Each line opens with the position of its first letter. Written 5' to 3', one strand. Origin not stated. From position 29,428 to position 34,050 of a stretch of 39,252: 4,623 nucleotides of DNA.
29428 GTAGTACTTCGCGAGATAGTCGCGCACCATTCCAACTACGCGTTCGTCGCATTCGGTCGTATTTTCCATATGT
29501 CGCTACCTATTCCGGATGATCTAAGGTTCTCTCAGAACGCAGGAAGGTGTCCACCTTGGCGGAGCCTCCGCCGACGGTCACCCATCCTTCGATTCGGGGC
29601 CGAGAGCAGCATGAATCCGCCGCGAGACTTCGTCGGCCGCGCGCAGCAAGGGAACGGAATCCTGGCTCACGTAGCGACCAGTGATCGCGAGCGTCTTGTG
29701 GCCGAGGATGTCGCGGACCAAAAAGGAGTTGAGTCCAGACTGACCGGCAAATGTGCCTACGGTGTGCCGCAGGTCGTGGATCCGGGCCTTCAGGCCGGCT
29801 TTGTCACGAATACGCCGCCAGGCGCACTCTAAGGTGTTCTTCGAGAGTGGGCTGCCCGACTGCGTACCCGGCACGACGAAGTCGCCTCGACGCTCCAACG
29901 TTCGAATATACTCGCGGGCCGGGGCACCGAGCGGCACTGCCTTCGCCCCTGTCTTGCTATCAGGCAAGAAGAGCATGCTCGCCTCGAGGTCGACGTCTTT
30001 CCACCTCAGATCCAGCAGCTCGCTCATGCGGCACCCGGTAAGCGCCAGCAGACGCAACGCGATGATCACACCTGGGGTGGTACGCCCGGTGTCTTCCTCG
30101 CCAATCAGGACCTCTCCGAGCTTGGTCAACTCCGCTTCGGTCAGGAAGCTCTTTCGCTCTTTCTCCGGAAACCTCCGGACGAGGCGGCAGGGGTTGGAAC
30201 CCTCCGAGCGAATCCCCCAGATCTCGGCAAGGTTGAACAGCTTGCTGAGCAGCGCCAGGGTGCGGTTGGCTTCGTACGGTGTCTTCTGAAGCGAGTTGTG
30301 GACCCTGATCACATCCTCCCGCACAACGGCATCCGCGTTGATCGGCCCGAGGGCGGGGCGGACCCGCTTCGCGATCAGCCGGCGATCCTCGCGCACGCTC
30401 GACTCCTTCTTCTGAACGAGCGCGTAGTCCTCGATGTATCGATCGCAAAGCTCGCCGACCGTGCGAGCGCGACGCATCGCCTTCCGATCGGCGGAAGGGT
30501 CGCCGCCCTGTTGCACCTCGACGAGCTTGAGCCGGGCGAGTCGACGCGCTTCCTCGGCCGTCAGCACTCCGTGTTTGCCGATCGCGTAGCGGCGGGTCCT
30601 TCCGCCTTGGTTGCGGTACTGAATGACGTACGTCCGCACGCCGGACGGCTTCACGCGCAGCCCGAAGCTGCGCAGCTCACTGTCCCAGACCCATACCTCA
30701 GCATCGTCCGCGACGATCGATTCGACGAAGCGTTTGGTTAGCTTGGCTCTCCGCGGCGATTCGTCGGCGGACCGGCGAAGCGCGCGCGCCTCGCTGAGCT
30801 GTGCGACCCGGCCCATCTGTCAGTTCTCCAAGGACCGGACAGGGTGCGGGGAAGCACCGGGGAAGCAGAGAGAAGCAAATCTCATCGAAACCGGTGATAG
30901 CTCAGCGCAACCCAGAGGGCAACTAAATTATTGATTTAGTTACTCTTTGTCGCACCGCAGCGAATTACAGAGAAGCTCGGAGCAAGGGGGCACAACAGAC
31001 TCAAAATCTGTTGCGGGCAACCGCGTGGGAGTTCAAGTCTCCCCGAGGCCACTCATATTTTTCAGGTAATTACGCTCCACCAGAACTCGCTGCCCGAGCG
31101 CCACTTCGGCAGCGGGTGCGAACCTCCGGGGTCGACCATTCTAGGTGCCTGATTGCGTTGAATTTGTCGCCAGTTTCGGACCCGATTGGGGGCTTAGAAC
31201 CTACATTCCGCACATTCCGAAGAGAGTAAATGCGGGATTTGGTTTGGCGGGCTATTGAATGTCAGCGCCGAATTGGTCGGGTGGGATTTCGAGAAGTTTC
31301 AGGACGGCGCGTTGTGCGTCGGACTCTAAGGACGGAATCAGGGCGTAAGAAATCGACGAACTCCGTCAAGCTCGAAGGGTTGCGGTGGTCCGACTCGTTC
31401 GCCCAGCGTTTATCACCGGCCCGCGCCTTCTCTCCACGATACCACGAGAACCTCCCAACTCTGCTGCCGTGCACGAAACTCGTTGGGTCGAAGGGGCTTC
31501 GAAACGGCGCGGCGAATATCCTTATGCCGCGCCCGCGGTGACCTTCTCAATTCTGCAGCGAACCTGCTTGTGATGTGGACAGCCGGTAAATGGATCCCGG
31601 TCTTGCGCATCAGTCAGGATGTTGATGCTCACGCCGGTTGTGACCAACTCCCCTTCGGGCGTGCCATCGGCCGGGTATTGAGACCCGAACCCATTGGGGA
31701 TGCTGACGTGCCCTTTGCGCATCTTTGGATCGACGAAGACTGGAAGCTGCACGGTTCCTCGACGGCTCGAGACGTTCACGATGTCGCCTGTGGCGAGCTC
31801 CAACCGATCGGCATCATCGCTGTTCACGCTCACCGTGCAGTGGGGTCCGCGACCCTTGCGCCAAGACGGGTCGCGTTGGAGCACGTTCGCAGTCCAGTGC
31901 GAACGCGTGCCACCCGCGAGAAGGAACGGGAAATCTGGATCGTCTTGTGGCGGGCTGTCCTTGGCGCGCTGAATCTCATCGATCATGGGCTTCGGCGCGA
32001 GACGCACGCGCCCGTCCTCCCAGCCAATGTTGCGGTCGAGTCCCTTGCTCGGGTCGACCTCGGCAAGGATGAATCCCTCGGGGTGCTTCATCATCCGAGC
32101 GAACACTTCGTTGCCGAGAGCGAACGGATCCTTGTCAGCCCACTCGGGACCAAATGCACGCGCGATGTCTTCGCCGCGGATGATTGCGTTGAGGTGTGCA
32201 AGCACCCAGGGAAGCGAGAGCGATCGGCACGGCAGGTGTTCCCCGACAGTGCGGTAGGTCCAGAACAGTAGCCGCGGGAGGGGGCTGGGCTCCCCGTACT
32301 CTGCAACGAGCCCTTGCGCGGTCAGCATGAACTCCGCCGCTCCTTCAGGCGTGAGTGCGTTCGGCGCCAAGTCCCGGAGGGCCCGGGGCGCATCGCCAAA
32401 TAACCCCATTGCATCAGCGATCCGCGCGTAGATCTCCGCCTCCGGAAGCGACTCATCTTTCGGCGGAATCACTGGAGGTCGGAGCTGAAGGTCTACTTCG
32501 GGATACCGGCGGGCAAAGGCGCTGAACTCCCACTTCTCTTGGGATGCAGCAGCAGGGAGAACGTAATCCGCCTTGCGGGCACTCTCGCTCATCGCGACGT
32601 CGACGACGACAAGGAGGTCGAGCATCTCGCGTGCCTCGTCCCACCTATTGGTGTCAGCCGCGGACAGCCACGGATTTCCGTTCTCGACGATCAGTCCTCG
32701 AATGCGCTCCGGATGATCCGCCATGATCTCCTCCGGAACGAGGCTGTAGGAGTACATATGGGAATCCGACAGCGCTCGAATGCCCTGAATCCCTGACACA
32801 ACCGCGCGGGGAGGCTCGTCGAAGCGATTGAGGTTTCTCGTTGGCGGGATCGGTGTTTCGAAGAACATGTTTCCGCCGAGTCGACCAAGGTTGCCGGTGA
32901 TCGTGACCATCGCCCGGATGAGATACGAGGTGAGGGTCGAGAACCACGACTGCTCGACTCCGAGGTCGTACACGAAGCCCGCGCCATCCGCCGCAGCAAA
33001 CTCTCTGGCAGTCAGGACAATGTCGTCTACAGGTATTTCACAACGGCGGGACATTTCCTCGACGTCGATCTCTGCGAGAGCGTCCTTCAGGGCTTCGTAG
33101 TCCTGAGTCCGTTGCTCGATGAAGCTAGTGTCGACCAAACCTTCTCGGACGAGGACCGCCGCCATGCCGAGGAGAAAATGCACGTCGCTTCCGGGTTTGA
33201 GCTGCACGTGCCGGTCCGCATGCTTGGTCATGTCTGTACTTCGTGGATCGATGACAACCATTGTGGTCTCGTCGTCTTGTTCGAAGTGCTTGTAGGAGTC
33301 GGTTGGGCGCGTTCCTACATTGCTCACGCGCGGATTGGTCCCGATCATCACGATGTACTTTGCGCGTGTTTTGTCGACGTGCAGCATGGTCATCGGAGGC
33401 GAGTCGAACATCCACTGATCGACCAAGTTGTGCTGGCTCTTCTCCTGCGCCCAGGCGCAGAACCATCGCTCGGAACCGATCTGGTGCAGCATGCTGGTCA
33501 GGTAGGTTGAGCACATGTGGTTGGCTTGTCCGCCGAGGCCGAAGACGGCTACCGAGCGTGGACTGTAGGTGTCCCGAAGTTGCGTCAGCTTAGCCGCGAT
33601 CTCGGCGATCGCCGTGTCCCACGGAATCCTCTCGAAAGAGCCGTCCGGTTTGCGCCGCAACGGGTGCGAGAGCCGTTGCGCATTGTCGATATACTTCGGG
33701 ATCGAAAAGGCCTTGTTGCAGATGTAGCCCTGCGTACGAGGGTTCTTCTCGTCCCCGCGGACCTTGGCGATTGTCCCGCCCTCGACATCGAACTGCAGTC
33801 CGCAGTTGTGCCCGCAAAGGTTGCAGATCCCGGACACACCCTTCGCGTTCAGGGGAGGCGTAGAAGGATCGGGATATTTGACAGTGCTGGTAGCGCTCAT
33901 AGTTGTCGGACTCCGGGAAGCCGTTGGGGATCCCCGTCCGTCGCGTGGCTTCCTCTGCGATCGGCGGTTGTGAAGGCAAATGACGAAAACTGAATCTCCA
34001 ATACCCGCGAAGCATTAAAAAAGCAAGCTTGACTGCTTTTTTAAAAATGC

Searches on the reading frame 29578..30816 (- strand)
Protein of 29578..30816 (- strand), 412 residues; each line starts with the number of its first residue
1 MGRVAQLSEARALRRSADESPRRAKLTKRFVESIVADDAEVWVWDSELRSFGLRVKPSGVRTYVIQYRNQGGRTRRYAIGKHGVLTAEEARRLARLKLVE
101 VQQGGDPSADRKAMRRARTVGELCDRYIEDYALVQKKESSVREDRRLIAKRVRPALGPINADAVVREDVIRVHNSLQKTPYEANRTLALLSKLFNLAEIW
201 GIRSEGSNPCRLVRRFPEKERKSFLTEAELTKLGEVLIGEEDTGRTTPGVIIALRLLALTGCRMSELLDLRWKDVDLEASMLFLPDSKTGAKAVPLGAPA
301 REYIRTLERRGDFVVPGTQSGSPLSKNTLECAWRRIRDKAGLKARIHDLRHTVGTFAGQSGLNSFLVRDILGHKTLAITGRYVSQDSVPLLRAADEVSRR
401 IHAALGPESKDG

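Call 9: search_protein_families(library=pfam, proteins=[window:29578-30816:-], max_evalue=0.01)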
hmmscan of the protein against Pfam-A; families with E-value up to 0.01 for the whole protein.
window:29578-30816:- (412 aa): 3 families
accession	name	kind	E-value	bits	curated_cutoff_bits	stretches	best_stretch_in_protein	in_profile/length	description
PF00589.27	Phage_integrase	-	2.2e-23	83.4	27.1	1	253-385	27-168/172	Phage integrase family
PF13356.12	Arm-DNA-bind_3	-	1.2e-13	51.4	27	1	26-113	1-82/83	Arm DNA-binding domain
PF14659.12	Phage_int_SAM_3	-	0.0044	17.7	22.6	1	119-176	1-57/58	Phage integrase, N-terminal SAM-like domain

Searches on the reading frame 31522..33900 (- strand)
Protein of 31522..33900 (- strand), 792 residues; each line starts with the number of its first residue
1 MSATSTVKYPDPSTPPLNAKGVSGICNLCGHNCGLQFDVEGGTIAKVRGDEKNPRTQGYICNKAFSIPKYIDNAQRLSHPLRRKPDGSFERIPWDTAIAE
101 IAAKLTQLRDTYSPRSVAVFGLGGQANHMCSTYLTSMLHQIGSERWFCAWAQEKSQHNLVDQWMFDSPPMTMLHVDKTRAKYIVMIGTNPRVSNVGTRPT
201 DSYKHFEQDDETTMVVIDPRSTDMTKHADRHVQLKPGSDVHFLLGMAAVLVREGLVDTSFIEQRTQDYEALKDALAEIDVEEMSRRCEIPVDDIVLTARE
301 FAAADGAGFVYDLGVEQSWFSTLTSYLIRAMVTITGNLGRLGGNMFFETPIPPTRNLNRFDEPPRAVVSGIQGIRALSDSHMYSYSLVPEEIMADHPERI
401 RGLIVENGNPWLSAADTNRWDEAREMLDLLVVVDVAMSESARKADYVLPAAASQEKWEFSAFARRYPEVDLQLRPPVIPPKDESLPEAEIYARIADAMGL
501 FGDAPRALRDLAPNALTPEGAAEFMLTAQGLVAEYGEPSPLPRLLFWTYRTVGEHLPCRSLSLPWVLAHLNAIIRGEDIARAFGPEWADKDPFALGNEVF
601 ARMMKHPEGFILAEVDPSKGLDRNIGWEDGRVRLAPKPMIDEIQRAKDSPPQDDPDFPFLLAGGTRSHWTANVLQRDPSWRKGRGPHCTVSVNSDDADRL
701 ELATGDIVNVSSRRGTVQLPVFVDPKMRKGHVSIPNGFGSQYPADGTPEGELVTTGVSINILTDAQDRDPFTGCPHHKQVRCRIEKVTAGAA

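Call 9: search_protein_families(library=pfam, proteins=[window:31522-33900:-], max_evalue=0.01)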
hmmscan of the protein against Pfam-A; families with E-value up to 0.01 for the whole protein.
window:31522-33900:- (792 aa): 3 families
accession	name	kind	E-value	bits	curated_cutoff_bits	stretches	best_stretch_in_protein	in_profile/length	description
PF00384.28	Molybdopterin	-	4.5e-35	121.8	24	1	76-495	1-351/353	Molybdopterin oxidoreductase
PF01568.27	Molydop_binding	-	1.1e-18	67.8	26.8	1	663-780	6-109/110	Molydopterin dinucleotide binding domain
PF04879.21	Molybdop_Fe4S4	-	2e-11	44.1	22.7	1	22-73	4-55/55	Molybdopterin oxidoreductase Fe4S4 domain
